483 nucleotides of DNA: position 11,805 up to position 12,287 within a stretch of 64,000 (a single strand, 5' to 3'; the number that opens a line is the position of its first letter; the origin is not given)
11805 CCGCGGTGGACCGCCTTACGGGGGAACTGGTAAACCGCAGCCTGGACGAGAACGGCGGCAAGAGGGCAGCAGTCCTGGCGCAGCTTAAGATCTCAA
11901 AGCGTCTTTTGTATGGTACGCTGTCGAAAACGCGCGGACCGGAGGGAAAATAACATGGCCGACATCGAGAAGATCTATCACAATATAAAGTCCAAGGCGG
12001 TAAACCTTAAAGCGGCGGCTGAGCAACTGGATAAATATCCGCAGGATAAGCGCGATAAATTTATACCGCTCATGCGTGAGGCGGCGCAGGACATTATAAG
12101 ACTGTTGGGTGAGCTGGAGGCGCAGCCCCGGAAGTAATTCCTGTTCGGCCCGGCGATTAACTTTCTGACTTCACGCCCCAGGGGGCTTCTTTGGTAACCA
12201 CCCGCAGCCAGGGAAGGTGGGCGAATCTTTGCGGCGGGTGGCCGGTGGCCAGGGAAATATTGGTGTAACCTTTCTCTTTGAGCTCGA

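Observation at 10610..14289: Complete multistep phosphorelay candidate: hybrid kinase with two receiver domains, mini-HPt (copy 2) and sigma-54 regulator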

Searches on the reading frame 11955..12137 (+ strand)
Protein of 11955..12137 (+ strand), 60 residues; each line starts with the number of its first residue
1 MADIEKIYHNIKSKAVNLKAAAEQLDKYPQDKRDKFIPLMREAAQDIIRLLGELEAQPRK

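Call 3: search_protein_families(library=pfam, proteins=[window:11955-12137:+], max_evalue=0.1)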
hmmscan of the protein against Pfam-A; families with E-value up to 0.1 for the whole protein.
window:11955-12137:+ (60 aa): 1 family
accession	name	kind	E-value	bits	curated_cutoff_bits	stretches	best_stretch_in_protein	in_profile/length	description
PF04711.18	ApoA-II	-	0.056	14.3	27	1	12-54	51-90/99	Apolipoprotein A-II (ApoA-II)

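Call 7: find_homologous_proteins(query=window:11955-12134:+, max_evalue=0.01)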
Query seq(60 aa) (60 aa): 22 proteins with E <= 0.01 among 22 candidates.
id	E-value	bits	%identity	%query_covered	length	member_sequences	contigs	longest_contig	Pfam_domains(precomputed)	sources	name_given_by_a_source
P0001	1.7e-30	120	100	100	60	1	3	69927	-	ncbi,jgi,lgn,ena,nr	ncbi:MAG TPA: hypothetical protein PKI19_00090 [Elusimicrobiales bacterium]|nr:hypothetical protein 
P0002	2.5e-23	98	80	98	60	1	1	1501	-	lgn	-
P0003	4.9e-23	97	80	98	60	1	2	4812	-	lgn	-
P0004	7.9e-23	96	83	98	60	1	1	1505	-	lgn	-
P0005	3.5e-22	94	83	98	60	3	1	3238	-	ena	-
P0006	5.2e-22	94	76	98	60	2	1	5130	-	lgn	-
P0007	2.1e-21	92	80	98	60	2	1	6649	-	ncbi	-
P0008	2.5e-21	92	80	93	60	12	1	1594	-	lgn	-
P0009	4.8e-21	91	82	93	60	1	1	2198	-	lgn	-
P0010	6.1e-21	90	78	97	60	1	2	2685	-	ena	-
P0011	2.0e-20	89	80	93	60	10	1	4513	-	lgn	-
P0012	3.4e-20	88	73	98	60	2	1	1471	-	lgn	-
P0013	3.4e-20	88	77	95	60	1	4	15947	-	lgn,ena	-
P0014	3.6e-20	88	80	93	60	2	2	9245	-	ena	-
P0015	6.3e-17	78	71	98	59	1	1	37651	-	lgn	-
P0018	3.3e-15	72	67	100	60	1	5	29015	-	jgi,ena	-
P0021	8.1e-12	62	63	95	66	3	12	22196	-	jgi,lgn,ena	-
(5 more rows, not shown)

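Call 8: search_protein_families(library=ncbifam, proteins=[window:11955-12137:+], max_evalue=0.1)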
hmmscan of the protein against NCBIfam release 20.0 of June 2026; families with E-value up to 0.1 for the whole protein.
window:11955-12137:+ (60 aa): 0 families

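Call 12: search_protein_families(library=pfam, alignment_id=A1, max_evalue=10)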
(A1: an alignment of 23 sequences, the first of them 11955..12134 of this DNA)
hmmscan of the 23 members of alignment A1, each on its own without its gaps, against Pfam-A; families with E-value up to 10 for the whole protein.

A. member 1, window:11955-12134:+ (60 aa): 1 family
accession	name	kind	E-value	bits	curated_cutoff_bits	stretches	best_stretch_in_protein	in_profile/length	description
PF04711.18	ApoA-II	-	0.056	14.3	27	1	12-54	51-90/99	Apolipoprotein A-II (ApoA-II)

B. families by the number of members that match (of 23 scanned): 17 families
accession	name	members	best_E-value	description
PF04711.18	ApoA-II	6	0.055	Apolipoprotein A-II (ApoA-II)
PF24729.2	Acb2_Tad1_hairpin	3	0.089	Acb2/Tad1, hairpin domain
PF03961.19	FapA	3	0.19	Flagellar Assembly Protein A beta solenoid domain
PF00512.31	HisKA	2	0.07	His Kinase A (phospho-acceptor) domain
PF06013.18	WXG100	2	0.11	Proteins of 100 residues with WXG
PF06746.16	DUF1216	2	0.12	Protein of unknown function (DUF1216)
PF25034.1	Spectrin_SYNE1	1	0.014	Nesprin-1, spectrin repeats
PF03448.22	MgtE_N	1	0.018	MgtE intracellular N domain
PF10410.14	DnaB_bind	1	0.049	DnaB-helicase binding domain of primase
PF14716.13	HHH_8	1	0.067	Helix-hairpin-helix domain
PF13713.11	BRX_N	1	0.071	Transcription factor BRX N-terminal domain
PF00639.27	Rotamase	1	0.091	PPIC-type PPIASE domain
PF19824.4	Tlp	1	0.12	Small, acid-soluble spore protein Tlp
PF14551.11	MCM_N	1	0.15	MCM N-terminal domain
PF14931.11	IFT20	1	0.17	Intraflagellar transport complex B, subunit 20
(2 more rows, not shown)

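Call 13: search_solved_structures(query=A1, max_evalue=10, show_alignments=3)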
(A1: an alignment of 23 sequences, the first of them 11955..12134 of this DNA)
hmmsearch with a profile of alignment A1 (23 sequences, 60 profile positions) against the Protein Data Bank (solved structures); distinct sequences matched with E-value up to 10: 10.
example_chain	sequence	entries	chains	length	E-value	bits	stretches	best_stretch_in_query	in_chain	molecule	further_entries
6zff_A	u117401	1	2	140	0.063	16.7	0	45-58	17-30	DNA double-strand break repair Rad50 ATPase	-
3hjv_A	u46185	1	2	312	0.32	14.5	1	38-56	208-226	Malonyl Coa-acyl carrier protein transacylase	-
2ah8_A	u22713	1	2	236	0.59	13.6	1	24-54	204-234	Green fluorescent protein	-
2aha_A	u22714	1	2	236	0.65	13.5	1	24-54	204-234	Green fluorescent protein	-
7pca_A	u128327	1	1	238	0.95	12.9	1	24-54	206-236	Green fluorescent protein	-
7pcz_A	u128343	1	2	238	0.95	12.9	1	24-54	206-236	Green fluorescent protein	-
7pd0_A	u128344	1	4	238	0.95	12.9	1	24-54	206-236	Green fluorescent protein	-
2rfg_A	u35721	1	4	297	1.1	12.7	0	19-54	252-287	Dihydrodipicolinate synthase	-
8umx_B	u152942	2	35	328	8.9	9.8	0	12-43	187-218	Flagellar motor switch protein FliG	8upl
8umd_B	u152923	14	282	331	9.3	9.7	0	12-43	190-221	Flagellar motor switch protein FliG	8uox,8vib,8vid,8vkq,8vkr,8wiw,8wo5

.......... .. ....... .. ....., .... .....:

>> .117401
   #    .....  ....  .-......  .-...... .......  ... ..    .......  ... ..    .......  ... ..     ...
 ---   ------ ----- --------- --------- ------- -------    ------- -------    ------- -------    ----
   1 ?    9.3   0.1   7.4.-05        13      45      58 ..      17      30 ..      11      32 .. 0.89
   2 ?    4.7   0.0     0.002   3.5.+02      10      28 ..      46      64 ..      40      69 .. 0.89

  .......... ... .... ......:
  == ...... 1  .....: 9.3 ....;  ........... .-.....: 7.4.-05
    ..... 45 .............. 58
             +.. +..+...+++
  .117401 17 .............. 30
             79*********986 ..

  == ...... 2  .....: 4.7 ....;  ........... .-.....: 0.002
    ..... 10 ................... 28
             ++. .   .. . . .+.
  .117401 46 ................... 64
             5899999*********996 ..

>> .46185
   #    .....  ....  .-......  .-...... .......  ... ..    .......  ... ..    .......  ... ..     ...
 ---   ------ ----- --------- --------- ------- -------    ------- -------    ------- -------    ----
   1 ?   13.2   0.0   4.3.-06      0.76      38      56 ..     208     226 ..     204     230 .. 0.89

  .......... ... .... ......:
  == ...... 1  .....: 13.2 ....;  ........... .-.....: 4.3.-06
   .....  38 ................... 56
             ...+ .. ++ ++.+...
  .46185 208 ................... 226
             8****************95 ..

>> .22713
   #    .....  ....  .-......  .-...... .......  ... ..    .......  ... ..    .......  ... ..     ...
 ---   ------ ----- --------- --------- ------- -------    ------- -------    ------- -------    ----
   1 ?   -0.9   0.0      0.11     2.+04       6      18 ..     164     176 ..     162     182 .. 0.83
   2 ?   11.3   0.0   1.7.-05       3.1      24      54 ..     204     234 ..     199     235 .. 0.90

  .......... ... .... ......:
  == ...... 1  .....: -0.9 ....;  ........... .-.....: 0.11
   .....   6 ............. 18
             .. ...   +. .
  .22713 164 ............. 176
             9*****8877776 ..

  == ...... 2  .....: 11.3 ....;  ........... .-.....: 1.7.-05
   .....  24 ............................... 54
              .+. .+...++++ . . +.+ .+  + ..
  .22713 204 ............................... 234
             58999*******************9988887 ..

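Call 14: find_encoding_contigs(protein=P0021, flank=8000, max_places=4)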
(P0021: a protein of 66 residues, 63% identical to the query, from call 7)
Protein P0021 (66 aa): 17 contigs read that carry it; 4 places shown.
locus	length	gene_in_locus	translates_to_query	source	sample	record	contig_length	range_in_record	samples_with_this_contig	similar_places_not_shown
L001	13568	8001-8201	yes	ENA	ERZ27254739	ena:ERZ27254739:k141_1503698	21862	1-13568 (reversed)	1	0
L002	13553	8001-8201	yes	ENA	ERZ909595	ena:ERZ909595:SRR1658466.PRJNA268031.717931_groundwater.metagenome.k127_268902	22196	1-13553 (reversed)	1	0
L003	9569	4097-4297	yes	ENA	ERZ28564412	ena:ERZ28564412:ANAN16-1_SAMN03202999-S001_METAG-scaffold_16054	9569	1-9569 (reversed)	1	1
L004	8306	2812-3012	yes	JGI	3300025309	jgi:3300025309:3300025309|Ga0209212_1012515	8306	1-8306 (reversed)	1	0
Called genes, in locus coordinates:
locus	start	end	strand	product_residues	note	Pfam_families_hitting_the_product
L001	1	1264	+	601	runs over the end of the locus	-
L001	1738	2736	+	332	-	PF13173:AAA_14, PF13635:DUF4143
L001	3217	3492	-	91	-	-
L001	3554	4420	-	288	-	PF08843:AbiEii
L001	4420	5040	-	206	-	PF13338:AbiEi_4 (weak)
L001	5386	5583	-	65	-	-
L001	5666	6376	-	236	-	-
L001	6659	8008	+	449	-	PF00072:Response_reg, PF00158:Sigma54_activat, PF13191:AAA_16 (weak), PF14532:Sigma54_activ_2, PF00004:AAA, PF07728:AAA_5, PF25601:AAA_lid_14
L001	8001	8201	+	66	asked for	-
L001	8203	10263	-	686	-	PF02518:HATPase_c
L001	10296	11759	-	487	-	PF00496:SBP_bac_5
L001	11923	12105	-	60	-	-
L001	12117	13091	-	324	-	PF04055:Radical_SAM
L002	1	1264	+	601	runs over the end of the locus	-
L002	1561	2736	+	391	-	PF13173:AAA_14, PF13635:DUF4143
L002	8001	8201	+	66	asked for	-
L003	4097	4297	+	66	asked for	-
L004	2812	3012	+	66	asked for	-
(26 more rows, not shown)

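Call 15: find_encoding_contigs(protein=P0018, flank=8000, max_places=3)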
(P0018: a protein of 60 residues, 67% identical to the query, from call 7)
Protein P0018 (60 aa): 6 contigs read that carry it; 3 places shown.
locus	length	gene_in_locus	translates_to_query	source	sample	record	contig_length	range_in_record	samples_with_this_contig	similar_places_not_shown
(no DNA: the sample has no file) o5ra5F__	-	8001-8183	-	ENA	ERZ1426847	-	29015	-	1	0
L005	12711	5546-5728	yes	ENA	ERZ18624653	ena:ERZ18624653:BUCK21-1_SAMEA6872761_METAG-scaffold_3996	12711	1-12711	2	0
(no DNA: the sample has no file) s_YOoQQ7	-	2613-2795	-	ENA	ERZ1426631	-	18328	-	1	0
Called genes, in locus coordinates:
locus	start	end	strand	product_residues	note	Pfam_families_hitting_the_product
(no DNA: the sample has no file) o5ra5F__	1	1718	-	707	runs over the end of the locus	?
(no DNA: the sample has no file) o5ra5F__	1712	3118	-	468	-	-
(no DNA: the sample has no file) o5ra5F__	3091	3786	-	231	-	-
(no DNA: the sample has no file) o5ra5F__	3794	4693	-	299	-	PF04055:Radical_SAM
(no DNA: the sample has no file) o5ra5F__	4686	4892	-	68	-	-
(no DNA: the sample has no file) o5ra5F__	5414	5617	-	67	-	-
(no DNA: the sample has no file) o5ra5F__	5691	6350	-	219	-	-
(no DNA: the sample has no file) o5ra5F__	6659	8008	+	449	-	PF00072:Response_reg, PF00158:Sigma54_activat, PF00493:MCM (weak), PF14532:Sigma54_activ_2, PF07724:AAA_2 (weak), PF00004:AAA, PF07728:AAA_5, PF25601:AAA_lid_14, +2 more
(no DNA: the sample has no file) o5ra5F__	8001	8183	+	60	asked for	-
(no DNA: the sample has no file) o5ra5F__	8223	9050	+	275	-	-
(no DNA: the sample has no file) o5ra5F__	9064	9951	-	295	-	PF00480:ROK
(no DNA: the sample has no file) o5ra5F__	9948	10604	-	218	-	PF04131:NanE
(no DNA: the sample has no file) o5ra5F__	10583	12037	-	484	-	PF13552:DUF4127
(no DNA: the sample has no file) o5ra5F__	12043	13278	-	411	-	PF01547:SBP_bac_1, PF13416:SBP_bac_8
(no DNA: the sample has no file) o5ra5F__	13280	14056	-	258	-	PF00528:BPD_transp_1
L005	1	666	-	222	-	?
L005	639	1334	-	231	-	-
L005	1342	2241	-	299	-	PF04055:Radical_SAM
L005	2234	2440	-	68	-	-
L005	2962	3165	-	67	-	-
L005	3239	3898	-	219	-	-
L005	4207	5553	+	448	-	PF00072:Response_reg, PF00158:Sigma54_activat, PF00493:MCM (weak), PF14532:Sigma54_activ_2, PF07724:AAA_2 (weak), PF00004:AAA, PF07728:AAA_5, PF25601:AAA_lid_14, +2 more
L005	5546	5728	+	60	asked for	-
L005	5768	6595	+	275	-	-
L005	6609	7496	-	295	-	PF00480:ROK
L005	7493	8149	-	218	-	PF04131:NanE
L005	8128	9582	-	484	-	PF13552:DUF4127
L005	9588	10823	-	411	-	PF01547:SBP_bac_1, PF13416:SBP_bac_8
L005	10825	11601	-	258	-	PF00528:BPD_transp_1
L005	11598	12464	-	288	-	PF00528:BPD_transp_1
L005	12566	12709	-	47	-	?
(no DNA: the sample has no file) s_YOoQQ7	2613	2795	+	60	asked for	-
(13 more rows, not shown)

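Call 16: find_encoding_contigs(protein=P0015, flank=8000, max_places=3)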
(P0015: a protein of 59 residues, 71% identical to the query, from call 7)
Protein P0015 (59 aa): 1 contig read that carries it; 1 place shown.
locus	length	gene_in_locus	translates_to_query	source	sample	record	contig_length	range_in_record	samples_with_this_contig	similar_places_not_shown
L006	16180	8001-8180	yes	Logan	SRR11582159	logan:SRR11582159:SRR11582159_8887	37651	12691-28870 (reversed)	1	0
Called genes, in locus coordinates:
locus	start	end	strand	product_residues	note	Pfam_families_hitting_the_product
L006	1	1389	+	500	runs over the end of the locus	-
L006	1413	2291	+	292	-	PF01844:HNH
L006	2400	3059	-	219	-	PF13349:DUF4097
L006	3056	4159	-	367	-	-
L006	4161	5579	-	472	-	PF04055:Radical_SAM, PF13353:Fer4_12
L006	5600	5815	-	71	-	-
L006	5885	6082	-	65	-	-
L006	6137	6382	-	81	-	-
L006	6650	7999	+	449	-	PF00072:Response_reg, PF00158:Sigma54_activat, PF13191:AAA_16 (weak), PF14532:Sigma54_activ_2, PF00004:AAA, PF07728:AAA_5, PF25601:AAA_lid_14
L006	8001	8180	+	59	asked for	-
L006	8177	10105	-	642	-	PF13581:HATPase_c_2 (faint), PF02518:HATPase_c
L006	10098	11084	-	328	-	PF02624:YcaO (faint)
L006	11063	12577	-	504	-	PF00496:SBP_bac_5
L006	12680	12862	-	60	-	-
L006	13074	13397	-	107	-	-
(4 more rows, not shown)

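Call 18: search_protein_representatives(alignment_id=A1)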
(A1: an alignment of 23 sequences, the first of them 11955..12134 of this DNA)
Query: 23 sequences, 60 profile positions. Proteins with E-value up to 0.001 (for the whole library): 60; up to 1e-10: 12; up to 1e-30: 1. The best 60 are listed.
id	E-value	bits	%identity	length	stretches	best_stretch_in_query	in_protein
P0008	7.9e-33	128.5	-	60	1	1-60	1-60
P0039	5.0e-23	97.1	-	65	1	1-59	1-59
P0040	3.1e-22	94.6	-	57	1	1-57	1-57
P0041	1.2e-19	86.3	-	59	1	1-59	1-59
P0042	2.9e-17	78.7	-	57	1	1-57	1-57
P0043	1.9e-15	72.9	-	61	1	4-57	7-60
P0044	4.0e-14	68.6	-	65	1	3-55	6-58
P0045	1.8e-13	66.5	-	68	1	3-58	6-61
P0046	2.0e-13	66.4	-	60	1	1-58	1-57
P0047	2.1e-12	63.1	-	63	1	4-59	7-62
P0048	7.0e-12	61.4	-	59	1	3-55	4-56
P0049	7.7e-12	61.3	-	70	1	4-58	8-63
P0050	1.9e-10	56.8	-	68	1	4-58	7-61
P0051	2.1e-10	56.7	-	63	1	1-56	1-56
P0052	6.9e-10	55.1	-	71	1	4-57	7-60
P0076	6.0e-05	39.2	-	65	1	4-55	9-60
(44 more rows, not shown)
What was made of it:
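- On DHp-type dimeric histidine phosphotransferase (Spo0B/ChpT class): The 60 listed family representatives are 49-144 aa (call 18).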

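Call 41: predict_structure(alignment_id=A2)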
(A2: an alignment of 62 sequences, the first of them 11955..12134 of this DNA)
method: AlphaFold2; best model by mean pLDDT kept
length: 60 residues; sequences in the alignment: 62
mean_pLDDT: 92.5   pTM: 0.73
mean pLDDT of the five models: 92.5, 92.2, 91.6, 90.4, 90.0
residues with pLDDT >= 90: 52; 70-90: 5; 50-70: 3; < 50: 0
segments of 3 or more residues with pLDDT < 50: none
pLDDT, mean of each block of 10 residues (from residue 1): 88 97 94 95 97 84
secondary structure, 60 per line:
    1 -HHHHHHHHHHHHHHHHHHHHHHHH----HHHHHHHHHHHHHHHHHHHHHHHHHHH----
elements in order: H2-25 H30-56
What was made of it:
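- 11955..12137 (+): Small protein 2 (60 aa): a stand-alone DHp-like helical hairpin, with helices at residues 2-25 and 30-56. The invariant His9 is at 11979..11981, in the motif H-N-I-K-S-K. AF2 pLDDT 92.5 (call 41).
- On HPt domain (Pfam PF01627): 60 aa with two helices (residues 2-25 and 30-56), pLDDT 92.5 (call 41).
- On DHp-type dimeric histidine phosphotransferase (Spo0B/ChpT class): Hairpin model from call 41.
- The model is a two-helix hairpin with pLDDT 92.5 (call 41).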

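Call 45: fold_search(model_id=the predicted structure, library=pdb)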
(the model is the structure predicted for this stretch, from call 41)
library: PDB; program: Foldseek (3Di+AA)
matches with E <= 10: 176; with E <= 0.001: 0
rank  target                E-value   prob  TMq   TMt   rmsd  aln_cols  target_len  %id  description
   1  1sry_A                1.0e+00  0.97  0.83  0.13   1.0        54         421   13  REFINED CRYSTAL STRUCTURE OF THE SERYL-TRNA SYNTHETASE FROM THERMUS THERMOPHILUS AT 2.5 ANGSTROMS RESOLUTION (released 1994-01-31)
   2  5lcy_A                1.0e+00  0.35  0.52  0.39   3.6        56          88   20  Formaldehyde-Responsive Regulator FrmR E64H variant from Salmonella enterica serovar Typhimurium (released 2016-08-10)
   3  4jav_A                1.5e+00  0.84  0.75  0.20   2.0        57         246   23  Structural basis of a rationally rewired protein-protein interface (HK853wt and RR468mutant V13P, L14I, I17M and N21V) (released 2013-09-04)
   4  6rh0_A                1.8e+00  0.72  0.71  0.20   2.0        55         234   24  Revisiting pH-gated conformational switch. Complex HK853-RR468 pH 5.5 (released 2020-02-19)
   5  7xad_C                1.9e+00  0.92  0.79  0.50   0.8        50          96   12  Crystal strucutre of PD-L1 and DBL2_02 designed protein binder (released 2023-04-12)
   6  5n5f_A                2.1e+00  0.82  0.83  0.57   1.7        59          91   10  Crystal structure of Haliangium ochraceum encapsulated ferritin (released 2018-01-24)
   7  6paj_A                2.1e+00  0.77  0.78  0.25   1.5        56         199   16  Structure of the SrrAB Histidine Kinase DHp-CA domain (released 2020-04-22)
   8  2caz_D                2.2e+00  0.75  0.76  0.76   1.5        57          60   12  ESCRT-I core (released 2006-04-07)
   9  5eiu_A                2.4e+00  0.87  0.77  0.35   0.7        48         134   10  Mini TRIM5 B-box 2 dimer C2 crystal form (released 2016-06-15)
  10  4u7n_B                2.4e+00  0.72  0.77  0.24   1.7        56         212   20  Inactive structure of histidine kinase (released 2015-09-02)
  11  1vcs_MODEL_1_A        2.5e+00  0.63  0.71  0.44   2.9        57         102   10  Solution Structure of RSGI RUH-009, an N-Terminal Domain of Vti1a [Mus musculus] (released 2005-05-03)
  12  6rgy_A                2.7e+00  0.60  0.71  0.20   2.0        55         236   24  Revisiting pH-gated conformational switch. Complex HK853-RR468 pH 7.5 (released 2020-02-19)
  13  7s8t_I                2.9e+00  0.77  0.86  0.67   1.5        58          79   14  M. xanthus ferritin-like protein EncC (released 2022-02-02)
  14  5n5f_B                2.9e+00  0.77  0.83  0.55   0.9        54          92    9  Crystal structure of Haliangium ochraceum encapsulated ferritin (released 2018-01-24)
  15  6rh8_A                2.9e+00  0.16  0.45  0.15   4.5        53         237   19  Revisiting pH-gated conformational switch. Complex HK853 mutant H260A -RR468 mutant D53A pH 5.3 (released 2020-02-19)
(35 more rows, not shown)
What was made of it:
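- HK853 and SrrB DHp domains are among the top Foldseek hits (call 45).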
